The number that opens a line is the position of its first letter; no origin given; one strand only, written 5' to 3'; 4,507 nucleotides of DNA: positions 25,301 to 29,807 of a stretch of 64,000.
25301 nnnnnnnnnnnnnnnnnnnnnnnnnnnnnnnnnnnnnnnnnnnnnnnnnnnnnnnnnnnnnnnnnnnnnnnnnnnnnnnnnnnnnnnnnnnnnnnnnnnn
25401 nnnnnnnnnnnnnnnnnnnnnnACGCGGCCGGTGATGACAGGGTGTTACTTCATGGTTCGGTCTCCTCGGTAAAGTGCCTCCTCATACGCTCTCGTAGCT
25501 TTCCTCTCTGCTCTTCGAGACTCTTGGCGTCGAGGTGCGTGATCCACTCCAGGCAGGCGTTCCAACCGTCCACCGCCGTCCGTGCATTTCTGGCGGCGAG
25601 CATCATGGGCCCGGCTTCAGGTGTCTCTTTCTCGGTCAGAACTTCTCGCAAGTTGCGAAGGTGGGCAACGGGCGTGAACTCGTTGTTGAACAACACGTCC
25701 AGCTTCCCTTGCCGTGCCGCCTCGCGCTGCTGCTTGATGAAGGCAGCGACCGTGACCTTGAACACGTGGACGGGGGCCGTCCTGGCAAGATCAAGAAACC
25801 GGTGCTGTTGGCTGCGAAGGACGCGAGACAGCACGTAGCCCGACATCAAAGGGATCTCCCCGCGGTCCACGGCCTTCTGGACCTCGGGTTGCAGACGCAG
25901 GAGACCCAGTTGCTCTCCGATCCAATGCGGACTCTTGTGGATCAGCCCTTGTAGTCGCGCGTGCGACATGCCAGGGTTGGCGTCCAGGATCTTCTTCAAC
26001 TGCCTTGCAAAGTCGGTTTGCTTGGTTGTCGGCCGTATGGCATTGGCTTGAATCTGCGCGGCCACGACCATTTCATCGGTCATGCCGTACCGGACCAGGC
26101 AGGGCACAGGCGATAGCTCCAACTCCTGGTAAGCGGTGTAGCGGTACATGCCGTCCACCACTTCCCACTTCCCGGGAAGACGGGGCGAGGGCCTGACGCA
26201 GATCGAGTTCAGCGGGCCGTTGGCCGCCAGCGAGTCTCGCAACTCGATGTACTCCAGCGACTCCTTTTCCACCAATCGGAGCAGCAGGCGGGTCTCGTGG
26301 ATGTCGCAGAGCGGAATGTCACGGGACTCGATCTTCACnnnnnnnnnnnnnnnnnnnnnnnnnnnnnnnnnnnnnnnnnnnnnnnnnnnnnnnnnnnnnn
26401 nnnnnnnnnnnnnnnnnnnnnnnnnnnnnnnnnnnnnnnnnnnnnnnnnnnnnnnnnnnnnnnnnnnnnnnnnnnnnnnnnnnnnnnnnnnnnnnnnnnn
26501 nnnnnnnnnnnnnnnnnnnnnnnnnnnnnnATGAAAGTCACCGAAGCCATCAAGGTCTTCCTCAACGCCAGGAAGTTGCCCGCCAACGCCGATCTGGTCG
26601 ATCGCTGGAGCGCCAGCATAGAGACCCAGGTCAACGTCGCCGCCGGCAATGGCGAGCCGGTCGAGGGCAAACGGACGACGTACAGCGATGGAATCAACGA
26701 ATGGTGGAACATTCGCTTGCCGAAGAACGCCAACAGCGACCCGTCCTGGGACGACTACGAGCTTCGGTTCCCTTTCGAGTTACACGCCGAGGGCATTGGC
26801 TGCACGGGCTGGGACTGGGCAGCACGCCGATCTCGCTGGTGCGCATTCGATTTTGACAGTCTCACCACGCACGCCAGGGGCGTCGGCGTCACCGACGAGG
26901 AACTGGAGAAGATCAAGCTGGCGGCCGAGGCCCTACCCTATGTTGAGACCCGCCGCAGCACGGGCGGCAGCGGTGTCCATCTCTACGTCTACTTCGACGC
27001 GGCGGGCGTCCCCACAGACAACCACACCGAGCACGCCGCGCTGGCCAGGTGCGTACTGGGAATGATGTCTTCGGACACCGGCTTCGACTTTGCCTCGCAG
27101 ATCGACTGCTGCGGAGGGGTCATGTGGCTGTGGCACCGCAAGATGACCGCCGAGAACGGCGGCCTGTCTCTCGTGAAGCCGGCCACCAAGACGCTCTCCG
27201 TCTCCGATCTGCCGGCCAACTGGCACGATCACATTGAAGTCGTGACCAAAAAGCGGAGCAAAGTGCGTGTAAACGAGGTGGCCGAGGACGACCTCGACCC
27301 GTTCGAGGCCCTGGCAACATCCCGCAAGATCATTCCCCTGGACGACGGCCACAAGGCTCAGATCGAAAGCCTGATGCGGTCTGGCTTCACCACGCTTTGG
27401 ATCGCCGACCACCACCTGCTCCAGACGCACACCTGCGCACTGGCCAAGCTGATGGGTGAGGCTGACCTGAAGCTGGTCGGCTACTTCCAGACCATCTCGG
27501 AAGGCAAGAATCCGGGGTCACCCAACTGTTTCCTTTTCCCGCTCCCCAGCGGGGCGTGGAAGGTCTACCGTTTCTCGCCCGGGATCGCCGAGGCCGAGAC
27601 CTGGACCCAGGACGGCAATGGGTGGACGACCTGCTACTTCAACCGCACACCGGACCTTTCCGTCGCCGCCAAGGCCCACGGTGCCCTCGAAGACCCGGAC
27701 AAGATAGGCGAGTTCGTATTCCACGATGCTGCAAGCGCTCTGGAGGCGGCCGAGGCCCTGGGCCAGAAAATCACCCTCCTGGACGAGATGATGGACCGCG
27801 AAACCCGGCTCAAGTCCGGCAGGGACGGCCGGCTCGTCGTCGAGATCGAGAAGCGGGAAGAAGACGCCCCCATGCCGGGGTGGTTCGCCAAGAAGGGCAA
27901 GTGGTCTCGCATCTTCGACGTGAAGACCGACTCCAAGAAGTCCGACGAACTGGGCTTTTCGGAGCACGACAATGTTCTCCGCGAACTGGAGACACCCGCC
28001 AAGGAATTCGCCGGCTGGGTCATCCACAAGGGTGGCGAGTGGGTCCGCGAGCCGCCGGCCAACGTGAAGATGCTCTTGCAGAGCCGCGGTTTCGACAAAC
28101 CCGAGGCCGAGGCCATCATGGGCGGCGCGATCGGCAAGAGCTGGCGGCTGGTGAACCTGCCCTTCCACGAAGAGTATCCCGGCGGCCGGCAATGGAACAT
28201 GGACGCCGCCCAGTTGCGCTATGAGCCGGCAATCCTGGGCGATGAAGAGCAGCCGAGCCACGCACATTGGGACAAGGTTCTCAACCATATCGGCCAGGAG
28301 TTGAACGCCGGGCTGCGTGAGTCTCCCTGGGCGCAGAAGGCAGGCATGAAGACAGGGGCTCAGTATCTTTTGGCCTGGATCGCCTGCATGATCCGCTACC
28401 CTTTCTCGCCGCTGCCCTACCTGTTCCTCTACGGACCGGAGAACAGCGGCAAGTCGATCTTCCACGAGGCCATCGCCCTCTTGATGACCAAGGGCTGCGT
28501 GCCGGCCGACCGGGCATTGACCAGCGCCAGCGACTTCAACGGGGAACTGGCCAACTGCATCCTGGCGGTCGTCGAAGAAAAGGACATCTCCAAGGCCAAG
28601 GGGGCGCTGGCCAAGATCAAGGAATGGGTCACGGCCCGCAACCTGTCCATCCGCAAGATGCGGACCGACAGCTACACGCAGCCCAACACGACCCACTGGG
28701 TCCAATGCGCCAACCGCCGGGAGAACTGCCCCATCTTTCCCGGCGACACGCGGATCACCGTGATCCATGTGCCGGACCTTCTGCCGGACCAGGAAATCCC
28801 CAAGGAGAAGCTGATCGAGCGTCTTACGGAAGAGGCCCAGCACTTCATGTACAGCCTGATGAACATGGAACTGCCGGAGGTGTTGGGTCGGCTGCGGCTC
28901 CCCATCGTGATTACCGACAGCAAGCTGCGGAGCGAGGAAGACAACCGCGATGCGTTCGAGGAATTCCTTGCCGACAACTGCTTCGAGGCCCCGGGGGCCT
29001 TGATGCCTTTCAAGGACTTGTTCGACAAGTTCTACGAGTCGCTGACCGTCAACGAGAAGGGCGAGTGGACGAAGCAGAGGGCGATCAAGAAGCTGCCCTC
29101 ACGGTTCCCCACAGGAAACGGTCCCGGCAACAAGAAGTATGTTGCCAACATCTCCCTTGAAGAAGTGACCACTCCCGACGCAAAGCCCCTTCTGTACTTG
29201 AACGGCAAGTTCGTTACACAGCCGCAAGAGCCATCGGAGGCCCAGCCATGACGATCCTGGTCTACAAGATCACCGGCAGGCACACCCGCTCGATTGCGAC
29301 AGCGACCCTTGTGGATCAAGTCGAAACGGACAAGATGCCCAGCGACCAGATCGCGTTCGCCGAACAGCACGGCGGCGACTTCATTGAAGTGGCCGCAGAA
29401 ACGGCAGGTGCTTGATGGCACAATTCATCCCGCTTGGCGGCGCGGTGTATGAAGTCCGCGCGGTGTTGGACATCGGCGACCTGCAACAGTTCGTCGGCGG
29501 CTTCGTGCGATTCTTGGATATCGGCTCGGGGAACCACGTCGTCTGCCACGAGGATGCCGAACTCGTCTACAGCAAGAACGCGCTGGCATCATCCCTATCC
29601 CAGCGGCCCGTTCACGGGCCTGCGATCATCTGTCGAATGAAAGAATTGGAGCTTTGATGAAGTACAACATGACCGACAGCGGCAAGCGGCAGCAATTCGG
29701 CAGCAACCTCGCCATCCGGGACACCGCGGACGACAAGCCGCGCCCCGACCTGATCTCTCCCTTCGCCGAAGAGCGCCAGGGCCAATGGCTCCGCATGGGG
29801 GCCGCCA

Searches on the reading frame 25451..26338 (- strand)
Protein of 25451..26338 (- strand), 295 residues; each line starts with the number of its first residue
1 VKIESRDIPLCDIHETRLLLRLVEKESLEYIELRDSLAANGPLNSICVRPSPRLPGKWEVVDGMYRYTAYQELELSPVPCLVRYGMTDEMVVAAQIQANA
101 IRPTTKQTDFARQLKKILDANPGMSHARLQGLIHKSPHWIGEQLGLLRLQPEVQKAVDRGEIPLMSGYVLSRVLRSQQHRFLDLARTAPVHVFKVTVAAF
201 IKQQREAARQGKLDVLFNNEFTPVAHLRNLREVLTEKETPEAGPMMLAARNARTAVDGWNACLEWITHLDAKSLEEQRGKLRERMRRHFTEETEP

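Call 14: search_protein_families(library=pfam, proteins=[window:25451-26338:-], max_evalue=0.01)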
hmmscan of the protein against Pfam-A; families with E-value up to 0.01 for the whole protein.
window:25451-26338:- (295 aa): 2 families
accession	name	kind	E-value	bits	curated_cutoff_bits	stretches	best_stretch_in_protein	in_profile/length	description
PF02195.25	ParB_N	-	8.4e-07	29.4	26.3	1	23-94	22-89/95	ParB N-terminal domain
PF17762.8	HTH_ParB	-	0.00068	20.2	22.6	1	111-185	9-83/102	ParB HTH domain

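Call 15: search_protein_families(library=phrogs, proteins=[window:25451-26338:-], max_evalue=0.001)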
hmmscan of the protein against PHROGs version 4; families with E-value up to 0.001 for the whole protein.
window:25451-26338:- (295 aa): 5 families
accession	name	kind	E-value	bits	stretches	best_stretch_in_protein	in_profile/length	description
phrog_4715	-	DNA, RNA and nucleotide metabolism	6.7e-13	48.9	1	24-197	167-356/630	ParB-like partition protein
phrog_3264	-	DNA, RNA and nucleotide metabolism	5.4e-11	43.7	1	6-156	50-194/337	ParB-like partition protein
phrog_1033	-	DNA, RNA and nucleotide metabolism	1.1e-09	39.6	1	32-162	60-191/334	ParB-like partition protein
phrog_6218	-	DNA, RNA and nucleotide metabolism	1.1e-05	25.8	1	30-119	27-116/506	ParB-like partition protein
phrog_620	-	DNA, RNA and nucleotide metabolism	0.00026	22.1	1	30-102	32-98/217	ParB-like partition protein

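Call 17: find_related_loci(query=window:25451-26338:-, collection=viral_contigs, flank=4000)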
Query window:25451-26338:- (295 aa) in viral_contigs; peptide patterns used: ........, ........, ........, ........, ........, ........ (x = any residue, [..] = any of these).
11 stretches matched a pattern, but none encodes a relative of the query by tblastn (E <= 1e-3).

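Call 23: search_dna_similar(query=window:25451-26338:-, collection=phages, mode=protein, max_rows=25)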
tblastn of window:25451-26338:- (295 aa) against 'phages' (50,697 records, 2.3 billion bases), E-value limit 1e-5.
No match.

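Call 62: find_homologous_proteins(query=window:25451-26338:-, max_evalue=0.00001)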
Query window:25451-26338:- (295 aa): 151 proteins with E <= 0.00001 among 1972 candidates; the best 120 are listed.
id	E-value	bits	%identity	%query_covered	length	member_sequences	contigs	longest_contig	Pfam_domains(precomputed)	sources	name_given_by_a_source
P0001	7.8e-194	660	100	100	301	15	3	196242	PF02195.27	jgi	jgi:ParB/RepB/Spo0J family partition protein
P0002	1.4e-154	532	81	99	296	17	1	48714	PF02195.27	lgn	-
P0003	2.4e-152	524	78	100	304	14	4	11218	PF02195.27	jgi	jgi:ParB/RepB/Spo0J family partition protein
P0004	4.5e-145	500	76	99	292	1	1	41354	PF02195.27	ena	-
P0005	2.0e-137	475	74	97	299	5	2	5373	PF02195.27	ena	-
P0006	8.6e-136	470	71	99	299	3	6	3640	PF02195.27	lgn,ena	-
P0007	1.2e-132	460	71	100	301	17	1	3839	PF02195.27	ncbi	-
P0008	4.3e-132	458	71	97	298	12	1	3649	PF02195.27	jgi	-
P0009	2.1e-129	449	73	98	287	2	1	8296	PF02195.27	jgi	-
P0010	1.1e-122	427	68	99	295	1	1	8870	PF02195.27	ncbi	-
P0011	1.8e-115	403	80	82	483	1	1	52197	PF02195.27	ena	-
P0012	2.7e-100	354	59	97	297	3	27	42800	PF02195.27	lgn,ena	-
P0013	1.3e-97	345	55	99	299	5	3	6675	PF17762.9,PF02195.27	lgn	-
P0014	4.4e-96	340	55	97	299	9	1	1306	PF17762.9,PF02195.27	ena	-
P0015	1.1e-94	335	55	99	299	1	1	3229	PF17762.9,PF02195.27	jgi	-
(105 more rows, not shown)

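Call 65: search_solved_structures(query=A4, max_evalue=0.01, show_alignments=1)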
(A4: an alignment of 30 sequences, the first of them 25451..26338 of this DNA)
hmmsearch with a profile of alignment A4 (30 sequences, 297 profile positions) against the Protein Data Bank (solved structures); distinct sequences matched with E-value up to 0.01: 14.
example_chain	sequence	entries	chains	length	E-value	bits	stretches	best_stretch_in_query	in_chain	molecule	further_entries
1vz0_A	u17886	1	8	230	7.2e-21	77.8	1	32-174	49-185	Chromosome-partitioning protein Spo0J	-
6t1f_A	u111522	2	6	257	1.9e-19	73.1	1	32-171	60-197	Chromosome-partitioning protein ParB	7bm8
7ng0_A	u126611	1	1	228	7.2e-18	68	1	3-179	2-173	Nucleoid occlusion protein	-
7nfu_A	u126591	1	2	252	9.2e-18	67.6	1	3-179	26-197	Nucleoid occlusion protein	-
7ol9_A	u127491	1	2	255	5.2e-17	65.1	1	3-175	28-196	Nucleoid occlusion protein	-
7o0n_A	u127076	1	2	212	5.9e-17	64.9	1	32-195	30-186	ParB family protein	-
7bnr_A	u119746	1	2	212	9.6e-17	64.3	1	32-195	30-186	ParB family protein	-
7bnk_A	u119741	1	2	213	9.9e-17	64.2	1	32-195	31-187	ParB family protein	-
6sdk_A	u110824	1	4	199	1.9e-14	56.7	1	32-180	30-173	Stage 0 sporulation protein J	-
4umk_A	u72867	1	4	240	2.2e-14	56.5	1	26-180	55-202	PROBABLE CHROMOSOME-PARTITIONING PROTEIN PARB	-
8qa8_A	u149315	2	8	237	6.5e-08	35.3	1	32-161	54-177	Transcriptional repressor protein KorB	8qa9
6ky4_A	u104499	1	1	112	0.0025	20.2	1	7-85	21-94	Sulfiredoxin, chloroplastic/mitochondrial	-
6ryk_A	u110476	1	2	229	0.0057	19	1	36-98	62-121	ParB-like nuclease domain protein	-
6s6h_A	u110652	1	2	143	0.0057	19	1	91-171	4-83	Chromosome-partitioning protein ParB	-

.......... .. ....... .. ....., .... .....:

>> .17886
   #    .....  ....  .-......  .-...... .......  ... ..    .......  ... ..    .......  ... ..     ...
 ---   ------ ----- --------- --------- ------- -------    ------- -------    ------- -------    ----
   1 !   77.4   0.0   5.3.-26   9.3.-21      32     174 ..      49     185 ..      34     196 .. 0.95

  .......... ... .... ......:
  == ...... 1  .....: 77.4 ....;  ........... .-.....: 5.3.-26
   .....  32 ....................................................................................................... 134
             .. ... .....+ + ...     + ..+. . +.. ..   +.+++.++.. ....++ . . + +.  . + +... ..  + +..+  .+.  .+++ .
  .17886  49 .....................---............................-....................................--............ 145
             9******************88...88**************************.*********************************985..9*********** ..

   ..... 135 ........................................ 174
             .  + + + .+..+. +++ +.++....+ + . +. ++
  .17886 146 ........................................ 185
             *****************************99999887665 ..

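Call 66: predict_structure(alignment_id=A4)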
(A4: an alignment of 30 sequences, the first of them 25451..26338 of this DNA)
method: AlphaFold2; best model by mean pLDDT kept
length: 295 residues; sequences in the alignment: 30
mean_pLDDT: 84.6   pTM: 0.59
mean pLDDT of the five models: 84.6, 83.8, 82.5, 82.4, 78.7
residues with pLDDT >= 90: 107; 70-90: 166; 50-70: 20; < 50: 2
segments of 3 or more residues with pLDDT < 50: none
pLDDT, mean of each block of 10 residues (from residue 1): 89 86 84 92 91 93 92 94 89 80 78 82 80 82 91 92 94 89 94 92 82 65 80 80 78 87 84 81 70 51
secondary structure, 60 per line:
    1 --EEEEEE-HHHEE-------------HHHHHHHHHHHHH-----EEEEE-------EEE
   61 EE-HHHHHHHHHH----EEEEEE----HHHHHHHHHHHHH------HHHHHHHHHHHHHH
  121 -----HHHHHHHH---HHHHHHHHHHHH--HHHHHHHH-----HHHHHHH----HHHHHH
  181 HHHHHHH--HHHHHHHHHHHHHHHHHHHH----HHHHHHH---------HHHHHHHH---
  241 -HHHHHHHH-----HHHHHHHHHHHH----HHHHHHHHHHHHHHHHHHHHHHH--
elements in order: E3-8 H28-40 E46-50 E58-62 H64-73 E78-83 H88-100 H107-120 H126-133 H137-148 H151-158 H164-170 H175-187 H190-209 H214-220 H230-237 H242-249 H255-266 H271-293

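Call 77: fold_search(model_id=the predicted structure, library=pdb)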
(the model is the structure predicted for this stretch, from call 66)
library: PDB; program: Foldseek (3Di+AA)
matches with E <= 10: 226; with E <= 0.001: 36
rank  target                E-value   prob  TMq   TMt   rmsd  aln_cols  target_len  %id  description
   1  7ng0                  3.1e-10  1.00  0.33  0.47  14.3       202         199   22  Crystal structure of N- and C-terminally truncated Geobacillus thermoleovorans nucleoid occlusion protein Noc (released 2021-02-17)
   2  7nfu_A                5.2e-10  1.00  0.48  0.60   4.8       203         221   21  Crystal structure of C-terminally truncated Geobacillus thermoleovorans nucleoid occlusion protein Noc (released 2021-02-17)
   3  7ol9_B                5.2e-10  1.00  0.32  0.44  13.7       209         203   21  Crystal structure of C-terminally truncated Bacillus subtilis nucleoid occlusion protein (Noc) complexed to the Noc-bi (released 2022-03-09)
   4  6t1f_D                6.4e-10  1.00  0.54  0.80   3.0       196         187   22  Crystal structure of the C-terminally truncated chromosome-partitioning protein ParB from Caulobacter crescentus compl (released 2020-10-14)
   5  7bnk_A                1.6e-09  1.00  0.32  0.46  14.0       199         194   21  Crystal structure of ParB from Myxococcus xanthus bound to CDP and Monothiophosphate (released 2021-09-08)
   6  6t1f_C                1.7e-09  1.00  0.32  0.47  10.1       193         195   23  Crystal structure of the C-terminally truncated chromosome-partitioning protein ParB from Caulobacter crescentus compl (released 2020-10-14)
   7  7ol9_A                1.7e-09  1.00  0.28  0.40  13.8       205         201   20  Crystal structure of C-terminally truncated Bacillus subtilis nucleoid occlusion protein (Noc) complexed to the Noc-bi (released 2022-03-09)
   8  6t1f_B                1.8e-09  1.00  0.52  0.77   3.1       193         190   22  Crystal structure of the C-terminally truncated chromosome-partitioning protein ParB from Caulobacter crescentus compl (released 2020-10-14)
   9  7nfu_B                2.4e-09  1.00  0.49  0.64   4.6       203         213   21  Crystal structure of C-terminally truncated Geobacillus thermoleovorans nucleoid occlusion protein Noc (released 2021-02-17)
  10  6sdk_B                2.6e-09  1.00  0.31  0.45  14.4       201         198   19  Crystal structure of bacterial ParB dimer bound to CDP (released 2019-10-23)
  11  7bnr_A                3.8e-09  1.00  0.31  0.46  14.2       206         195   20  Crystal structure of a ParB Q52A mutant from Myxococcus xanthus bound to CTPyS (released 2021-09-08)
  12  7bnk_B                4.2e-09  1.00  0.31  0.46  13.9       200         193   22  Crystal structure of ParB from Myxococcus xanthus bound to CDP and Monothiophosphate (released 2021-09-08)
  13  7bm8_A                6.4e-09  1.00  0.32  0.51  14.3       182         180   24  Crystal structure of the C-terminally truncated chromosome-partitioning protein ParB from Caulobacter crescentus compl (released 2021-04-28)
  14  6t1f_A                6.4e-09  1.00  0.32  0.48  10.1       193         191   22  Crystal structure of the C-terminally truncated chromosome-partitioning protein ParB from Caulobacter crescentus compl (released 2020-10-14)
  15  6sdk_A                7.2e-09  1.00  0.32  0.45  14.5       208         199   19  Crystal structure of bacterial ParB dimer bound to CDP (released 2019-10-23)
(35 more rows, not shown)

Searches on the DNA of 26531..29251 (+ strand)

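Call 55: search_rna_families(sources=[L008, L017, L083, L090, L085, L102, L103, L095, L024, L086], threshold=gathering)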
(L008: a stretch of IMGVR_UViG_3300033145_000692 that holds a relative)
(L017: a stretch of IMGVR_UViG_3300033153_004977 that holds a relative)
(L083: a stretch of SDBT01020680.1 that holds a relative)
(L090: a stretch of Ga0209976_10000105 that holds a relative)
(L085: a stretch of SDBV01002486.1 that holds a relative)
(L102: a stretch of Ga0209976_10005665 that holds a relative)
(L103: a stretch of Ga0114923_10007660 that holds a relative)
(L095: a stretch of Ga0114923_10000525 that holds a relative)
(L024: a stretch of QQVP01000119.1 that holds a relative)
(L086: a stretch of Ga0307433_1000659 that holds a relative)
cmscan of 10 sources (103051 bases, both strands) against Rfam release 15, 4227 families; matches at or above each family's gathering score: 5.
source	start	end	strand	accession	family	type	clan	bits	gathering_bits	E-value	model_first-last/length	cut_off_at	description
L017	1533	1606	-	RF00005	tRNA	Gene; tRNA;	CL00001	56.1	29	3.4e-09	1-71/71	no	tRNA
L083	859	932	-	RF00005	tRNA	Gene; tRNA;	CL00001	53.7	29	1.5e-08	1-71/71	no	tRNA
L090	2421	2492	-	RF00005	tRNA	Gene; tRNA;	CL00001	53.3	29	2e-08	1-71/71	no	tRNA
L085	311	382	-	RF00005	tRNA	Gene; tRNA;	CL00001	51.2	29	7.3e-08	1-71/71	no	tRNA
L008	1487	1558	-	RF00005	tRNA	Gene; tRNA;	CL00001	50.3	29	1.3e-07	1-71/71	no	tRNA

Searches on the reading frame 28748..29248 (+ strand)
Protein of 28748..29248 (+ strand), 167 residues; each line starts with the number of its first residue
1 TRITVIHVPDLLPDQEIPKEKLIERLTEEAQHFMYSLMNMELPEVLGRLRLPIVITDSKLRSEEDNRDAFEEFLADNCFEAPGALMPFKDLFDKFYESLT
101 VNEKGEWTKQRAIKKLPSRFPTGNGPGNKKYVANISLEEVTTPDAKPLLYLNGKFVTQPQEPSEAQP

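Call 92: find_homologous_proteins(query=window:28748-29248:+, max_evalue=0.001)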
Query window:28748-29248:+ (167 aa): 4 proteins with E <= 0.001 among 119 candidates.
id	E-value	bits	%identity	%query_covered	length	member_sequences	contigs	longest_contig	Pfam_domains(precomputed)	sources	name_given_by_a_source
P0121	2.9e-105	367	99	100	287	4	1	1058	PF19263.6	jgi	jgi:hypothetical protein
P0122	4.2e-60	220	67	96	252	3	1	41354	PF19263.6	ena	-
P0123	2.1e-48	182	66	75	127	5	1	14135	-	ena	-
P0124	1.3e-32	131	80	47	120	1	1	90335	-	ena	-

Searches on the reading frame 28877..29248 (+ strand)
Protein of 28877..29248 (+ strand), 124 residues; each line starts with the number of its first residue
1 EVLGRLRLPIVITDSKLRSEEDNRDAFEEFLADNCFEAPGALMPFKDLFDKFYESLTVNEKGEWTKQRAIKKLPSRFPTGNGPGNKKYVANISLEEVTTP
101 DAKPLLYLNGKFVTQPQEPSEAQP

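Call 101: predict_structure(alignment_id=A7)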
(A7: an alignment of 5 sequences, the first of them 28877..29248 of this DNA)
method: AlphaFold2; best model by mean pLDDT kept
length: 124 residues; sequences in the alignment: 5
mean_pLDDT: 44.8   pTM: 0.35
mean pLDDT of the five models: 44.8, 43.8, 43.8, 40.9, 37.9
residues with pLDDT >= 90: 0; 70-90: 0; 50-70: 36; < 50: 88
segments of 3 or more residues with pLDDT < 50: 1-18, 34-39, 62-124
pLDDT, mean of each block of 10 residues (from residue 1): 38 46 60 48 57 58 49 39 31 33 40 42 38
secondary structure, 60 per line:
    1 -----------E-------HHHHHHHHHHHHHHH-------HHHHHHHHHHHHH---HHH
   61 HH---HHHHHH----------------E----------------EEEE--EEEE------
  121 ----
elements in order: H20-34 H42-54 H58-62 H66-71 E105-108 E111-114

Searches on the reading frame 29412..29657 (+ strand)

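Call 14: search_protein_families(library=pfam, proteins=[window:29412-29657:+], max_evalue=0.01)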
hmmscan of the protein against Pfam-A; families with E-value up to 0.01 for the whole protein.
window:29412-29657:+ (81 aa): 1 family
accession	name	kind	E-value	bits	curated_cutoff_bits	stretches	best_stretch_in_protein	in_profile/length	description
PF12957.13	DUF3846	-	0.0071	16.9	27.5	1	21-76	21-80/103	Domain of unknown function (DUF3846)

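Call 15: search_protein_families(library=phrogs, proteins=[window:29412-29657:+], max_evalue=0.001)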
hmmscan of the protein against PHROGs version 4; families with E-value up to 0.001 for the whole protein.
window:29412-29657:+ (81 aa): 0 families
